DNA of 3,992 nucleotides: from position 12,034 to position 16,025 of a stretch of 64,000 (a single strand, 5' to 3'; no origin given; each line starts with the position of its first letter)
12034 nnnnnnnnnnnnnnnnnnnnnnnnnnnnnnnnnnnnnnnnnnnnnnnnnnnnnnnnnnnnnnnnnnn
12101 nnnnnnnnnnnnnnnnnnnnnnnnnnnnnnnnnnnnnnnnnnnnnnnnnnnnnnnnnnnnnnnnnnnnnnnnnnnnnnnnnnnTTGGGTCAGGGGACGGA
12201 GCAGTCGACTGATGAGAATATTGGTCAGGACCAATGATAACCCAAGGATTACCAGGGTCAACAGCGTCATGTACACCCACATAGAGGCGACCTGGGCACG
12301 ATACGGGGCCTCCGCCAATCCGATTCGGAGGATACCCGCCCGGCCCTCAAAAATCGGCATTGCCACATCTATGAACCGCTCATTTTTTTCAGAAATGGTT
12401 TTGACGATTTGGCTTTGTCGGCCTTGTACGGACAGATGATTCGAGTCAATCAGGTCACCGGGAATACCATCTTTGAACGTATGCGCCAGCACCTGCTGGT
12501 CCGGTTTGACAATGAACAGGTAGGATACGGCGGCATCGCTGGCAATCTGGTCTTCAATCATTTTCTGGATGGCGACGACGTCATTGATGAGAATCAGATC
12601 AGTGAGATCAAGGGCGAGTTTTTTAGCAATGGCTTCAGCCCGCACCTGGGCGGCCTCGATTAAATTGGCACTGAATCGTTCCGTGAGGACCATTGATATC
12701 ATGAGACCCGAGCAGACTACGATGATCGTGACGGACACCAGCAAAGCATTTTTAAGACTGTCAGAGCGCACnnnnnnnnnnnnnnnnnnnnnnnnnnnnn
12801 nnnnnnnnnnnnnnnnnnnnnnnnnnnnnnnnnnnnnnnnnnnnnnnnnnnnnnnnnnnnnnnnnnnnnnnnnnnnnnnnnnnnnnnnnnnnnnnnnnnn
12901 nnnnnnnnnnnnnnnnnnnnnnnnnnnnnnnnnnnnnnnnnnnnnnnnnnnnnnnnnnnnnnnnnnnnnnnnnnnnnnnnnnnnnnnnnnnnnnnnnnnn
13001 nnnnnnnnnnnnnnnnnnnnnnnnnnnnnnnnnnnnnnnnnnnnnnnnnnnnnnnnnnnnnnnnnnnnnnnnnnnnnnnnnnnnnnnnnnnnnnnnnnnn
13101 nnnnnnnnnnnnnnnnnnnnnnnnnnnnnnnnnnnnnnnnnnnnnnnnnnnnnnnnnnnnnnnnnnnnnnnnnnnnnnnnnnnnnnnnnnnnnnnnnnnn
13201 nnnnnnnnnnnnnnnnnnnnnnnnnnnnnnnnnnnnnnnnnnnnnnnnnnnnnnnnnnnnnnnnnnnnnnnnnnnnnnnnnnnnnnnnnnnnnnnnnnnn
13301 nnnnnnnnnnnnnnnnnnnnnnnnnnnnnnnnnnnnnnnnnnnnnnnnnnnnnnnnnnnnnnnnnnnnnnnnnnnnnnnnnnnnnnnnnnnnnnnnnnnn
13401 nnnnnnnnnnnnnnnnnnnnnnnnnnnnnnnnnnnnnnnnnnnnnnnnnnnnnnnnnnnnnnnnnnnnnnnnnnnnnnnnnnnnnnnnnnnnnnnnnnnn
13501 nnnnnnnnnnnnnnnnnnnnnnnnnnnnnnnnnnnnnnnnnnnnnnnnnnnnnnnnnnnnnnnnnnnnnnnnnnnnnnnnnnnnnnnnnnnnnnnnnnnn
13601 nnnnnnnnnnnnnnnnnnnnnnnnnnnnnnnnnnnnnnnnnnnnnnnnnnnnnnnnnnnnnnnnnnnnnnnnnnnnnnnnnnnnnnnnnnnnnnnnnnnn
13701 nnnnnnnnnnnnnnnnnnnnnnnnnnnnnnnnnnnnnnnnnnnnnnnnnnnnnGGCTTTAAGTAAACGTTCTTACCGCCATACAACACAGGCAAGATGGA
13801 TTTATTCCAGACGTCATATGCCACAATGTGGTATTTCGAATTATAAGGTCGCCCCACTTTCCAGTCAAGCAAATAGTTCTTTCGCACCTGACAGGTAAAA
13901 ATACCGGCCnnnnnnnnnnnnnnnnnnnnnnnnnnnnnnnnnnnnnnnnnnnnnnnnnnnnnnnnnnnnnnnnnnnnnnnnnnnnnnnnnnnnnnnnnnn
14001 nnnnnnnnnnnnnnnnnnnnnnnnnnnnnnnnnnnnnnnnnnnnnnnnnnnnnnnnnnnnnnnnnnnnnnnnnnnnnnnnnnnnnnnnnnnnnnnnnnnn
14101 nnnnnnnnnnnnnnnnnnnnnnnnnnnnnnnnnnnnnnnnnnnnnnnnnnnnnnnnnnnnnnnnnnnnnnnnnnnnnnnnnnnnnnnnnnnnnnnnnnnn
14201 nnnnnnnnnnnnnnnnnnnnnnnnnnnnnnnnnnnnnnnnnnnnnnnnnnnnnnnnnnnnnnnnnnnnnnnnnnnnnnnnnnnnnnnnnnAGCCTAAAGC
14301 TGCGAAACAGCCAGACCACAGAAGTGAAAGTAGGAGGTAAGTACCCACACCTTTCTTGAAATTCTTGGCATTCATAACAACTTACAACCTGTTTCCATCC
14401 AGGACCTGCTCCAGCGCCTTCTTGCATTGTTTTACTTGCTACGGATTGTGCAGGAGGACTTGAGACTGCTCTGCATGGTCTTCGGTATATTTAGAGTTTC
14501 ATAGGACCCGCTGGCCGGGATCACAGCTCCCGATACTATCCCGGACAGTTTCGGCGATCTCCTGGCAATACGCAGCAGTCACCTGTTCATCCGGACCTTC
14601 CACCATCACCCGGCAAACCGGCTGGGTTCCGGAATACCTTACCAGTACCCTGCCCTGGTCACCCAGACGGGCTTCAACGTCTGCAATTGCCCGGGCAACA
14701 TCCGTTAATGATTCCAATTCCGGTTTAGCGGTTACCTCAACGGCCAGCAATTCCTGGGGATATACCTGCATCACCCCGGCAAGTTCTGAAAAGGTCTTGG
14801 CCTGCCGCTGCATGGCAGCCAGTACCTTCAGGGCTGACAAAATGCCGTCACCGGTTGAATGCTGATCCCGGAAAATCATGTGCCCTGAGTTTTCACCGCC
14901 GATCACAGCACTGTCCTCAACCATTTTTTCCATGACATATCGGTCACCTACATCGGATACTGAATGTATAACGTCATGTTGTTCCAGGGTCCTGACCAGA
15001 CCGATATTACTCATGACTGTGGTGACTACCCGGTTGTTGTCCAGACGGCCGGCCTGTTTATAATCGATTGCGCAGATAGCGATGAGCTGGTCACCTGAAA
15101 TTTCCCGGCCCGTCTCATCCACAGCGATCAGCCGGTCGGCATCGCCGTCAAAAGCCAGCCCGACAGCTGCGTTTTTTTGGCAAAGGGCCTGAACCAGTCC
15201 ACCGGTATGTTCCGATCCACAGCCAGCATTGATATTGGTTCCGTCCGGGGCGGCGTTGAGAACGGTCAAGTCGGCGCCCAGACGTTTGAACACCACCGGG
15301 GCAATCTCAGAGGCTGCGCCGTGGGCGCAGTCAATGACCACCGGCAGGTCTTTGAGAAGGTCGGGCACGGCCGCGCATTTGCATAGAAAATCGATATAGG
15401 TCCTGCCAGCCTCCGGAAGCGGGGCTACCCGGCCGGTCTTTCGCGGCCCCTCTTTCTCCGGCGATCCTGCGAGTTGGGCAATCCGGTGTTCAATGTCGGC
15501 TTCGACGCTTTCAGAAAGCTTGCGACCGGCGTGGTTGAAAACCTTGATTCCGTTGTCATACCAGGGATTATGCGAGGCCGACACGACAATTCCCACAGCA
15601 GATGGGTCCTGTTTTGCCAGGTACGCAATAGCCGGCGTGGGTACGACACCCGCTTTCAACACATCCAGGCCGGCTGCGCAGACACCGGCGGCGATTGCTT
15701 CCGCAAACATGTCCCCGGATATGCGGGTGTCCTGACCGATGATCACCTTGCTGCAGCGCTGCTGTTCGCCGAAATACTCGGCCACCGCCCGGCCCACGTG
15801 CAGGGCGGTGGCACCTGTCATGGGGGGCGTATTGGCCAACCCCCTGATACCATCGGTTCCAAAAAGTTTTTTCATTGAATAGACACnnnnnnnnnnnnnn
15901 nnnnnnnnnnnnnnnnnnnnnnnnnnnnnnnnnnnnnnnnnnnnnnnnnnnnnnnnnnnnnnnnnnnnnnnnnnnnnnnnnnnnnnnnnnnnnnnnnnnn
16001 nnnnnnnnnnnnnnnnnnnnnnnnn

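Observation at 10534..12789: One-component, membrane-spanning sigma54 enhancer-binding protein (TM-sensor-TM-HAMP-GAF-AAA+-HTH)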

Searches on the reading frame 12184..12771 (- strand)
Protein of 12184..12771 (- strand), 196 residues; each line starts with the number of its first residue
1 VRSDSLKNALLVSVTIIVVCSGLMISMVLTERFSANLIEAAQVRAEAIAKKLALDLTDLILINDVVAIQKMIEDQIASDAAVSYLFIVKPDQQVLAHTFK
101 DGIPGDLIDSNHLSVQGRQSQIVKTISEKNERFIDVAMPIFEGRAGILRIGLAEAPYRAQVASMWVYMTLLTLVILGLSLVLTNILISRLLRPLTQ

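Call 66: search_protein_representatives(alignment_id=A5)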
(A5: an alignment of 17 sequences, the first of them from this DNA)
Query: 17 sequences, 194 profile positions. Proteins with E-value up to 0.001 (for the whole library): 3154; up to 1e-10: 1300; up to 1e-30: 52. The best 150 are listed.
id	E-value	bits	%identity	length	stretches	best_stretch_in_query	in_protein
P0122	1.4e-82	292.4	-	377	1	1-193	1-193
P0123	5.6e-82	290.4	-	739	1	1-193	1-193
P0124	5.7e-79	280.6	-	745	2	3-193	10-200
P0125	1.6e-78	279.2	-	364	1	16-193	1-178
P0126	1.0e-77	276.5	-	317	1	1-193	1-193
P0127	1.3e-71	256.6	-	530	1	2-193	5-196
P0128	2.3e-69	249.2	-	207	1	1-187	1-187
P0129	3.2e-63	229.2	-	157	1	1-150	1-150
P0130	3.9e-61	222.4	-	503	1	3-193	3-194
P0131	6.8e-60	218.4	-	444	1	3-192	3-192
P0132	5.3e-58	212.2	-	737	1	1-193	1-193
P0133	6.3e-58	212.0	-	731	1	3-193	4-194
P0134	3.5e-56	206.3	-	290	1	4-167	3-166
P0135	2.0e-54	200.5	-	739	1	1-193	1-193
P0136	2.4e-54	200.2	-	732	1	2-192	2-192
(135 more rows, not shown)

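Call 71: search_protein_families(library=pfam, alignment_id=A7, max_evalue=0.00001)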
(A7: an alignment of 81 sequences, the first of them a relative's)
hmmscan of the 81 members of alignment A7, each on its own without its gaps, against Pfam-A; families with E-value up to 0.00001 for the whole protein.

A. member 1, P0123 (739 aa): 6 families
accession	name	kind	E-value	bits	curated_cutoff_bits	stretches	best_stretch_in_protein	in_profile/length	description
PF00158.32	Sigma54_activat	-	1.2e-73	246.7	20.2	1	431-598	1-168/168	Sigma-54 interaction domain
PF25601.1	AAA_lid_14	-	6.6e-28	96.8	27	1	603-684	1-82/87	AAA+ ATPase lid domain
PF14532.12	Sigma54_activ_2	-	3.8e-20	73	25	1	432-602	1-138/138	Sigma-54 interaction domain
PF02954.25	HTH_8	-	9.5e-16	57.7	22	1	691-731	2-42/42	Bacterial regulatory protein, Fis family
PF00672.30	HAMP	-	1e-09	39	25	1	185-235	3-53/53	HAMP domain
PF07728.20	AAA_5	-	7e-08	33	22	1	455-574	2-124/139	AAA domain (dynein-related subfamily)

B. families by the number of members that match (of 81 scanned): 38 families (the first 25 are shown)
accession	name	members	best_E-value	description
PF00672.30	HAMP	75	3.7e-20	HAMP domain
PF17203.10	sCache_3_2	58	1e-15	Single cache domain 3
PF02518.31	HATPase_c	51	1.3e-31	Histidine kinase-, DNA gyrase B-, and HSP90-like ATPase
PF00512.31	HisKA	36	3.9e-23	His Kinase A (phospho-acceptor) domain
PF13426.13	PAS_9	22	9.1e-36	PAS domain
PF08448.16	PAS_4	22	1.7e-29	PAS fold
PF00989.32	PAS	20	2.6e-41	PAS fold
PF07730.19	HisKA_3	13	1.1e-15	Histidine kinase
PF00158.32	Sigma54_activat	12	7.9e-75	Sigma-54 interaction domain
PF14532.12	Sigma54_activ_2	12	5.8e-25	Sigma-54 interaction domain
PF13188.13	PAS_8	11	1.1e-16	PAS domain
PF13185.12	GAF_2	10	9.7e-23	GAF domain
PF25601.1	AAA_lid_14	9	6.1e-29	AAA+ ATPase lid domain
PF01590.32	GAF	9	6.5e-17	GAF domain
PF02954.25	HTH_8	9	1.4e-16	Bacterial regulatory protein, Fis family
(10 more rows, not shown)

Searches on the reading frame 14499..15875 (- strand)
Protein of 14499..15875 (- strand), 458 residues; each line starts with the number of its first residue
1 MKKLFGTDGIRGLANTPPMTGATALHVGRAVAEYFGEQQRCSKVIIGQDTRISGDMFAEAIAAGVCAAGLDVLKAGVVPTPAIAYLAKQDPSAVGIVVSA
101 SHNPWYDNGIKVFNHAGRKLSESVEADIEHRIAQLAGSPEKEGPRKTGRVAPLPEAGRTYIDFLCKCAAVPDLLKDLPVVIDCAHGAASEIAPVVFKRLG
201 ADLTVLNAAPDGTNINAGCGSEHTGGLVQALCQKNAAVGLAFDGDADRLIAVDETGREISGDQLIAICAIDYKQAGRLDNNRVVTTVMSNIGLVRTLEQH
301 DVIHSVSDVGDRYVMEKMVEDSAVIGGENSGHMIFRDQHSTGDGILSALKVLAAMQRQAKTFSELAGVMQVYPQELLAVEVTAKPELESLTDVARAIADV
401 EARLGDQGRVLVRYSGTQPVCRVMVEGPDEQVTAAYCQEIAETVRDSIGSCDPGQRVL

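Call 86: search_protein_families(library=pfam, proteins=[window:14499-15875:-], max_evalue=0.0001)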
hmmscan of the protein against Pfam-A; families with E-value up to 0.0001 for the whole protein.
window:14499-15875:- (458 aa): 4 families
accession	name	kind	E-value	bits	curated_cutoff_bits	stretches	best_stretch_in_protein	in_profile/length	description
PF02878.22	PGM_PMM_I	-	7.7e-41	139.4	22.5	1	3-134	2-133/138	Phosphoglucomutase/phosphomannomutase, alpha/beta/alpha domain I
PF02880.22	PGM_PMM_III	-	5.7e-32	110.7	20.7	1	261-371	2-114/115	Phosphoglucomutase/phosphomannomutase, alpha/beta/alpha domain III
PF00408.26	PGM_PMM_IV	-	3.4e-18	65.9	23.1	1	376-442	1-67/68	Phosphoglucomutase/phosphomannomutase, C-terminal domain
PF02879.22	PGM_PMM_II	-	1.7e-16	61.1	29.3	1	175-256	19-103/103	Phosphoglucomutase/phosphomannomutase, alpha/beta/alpha domain II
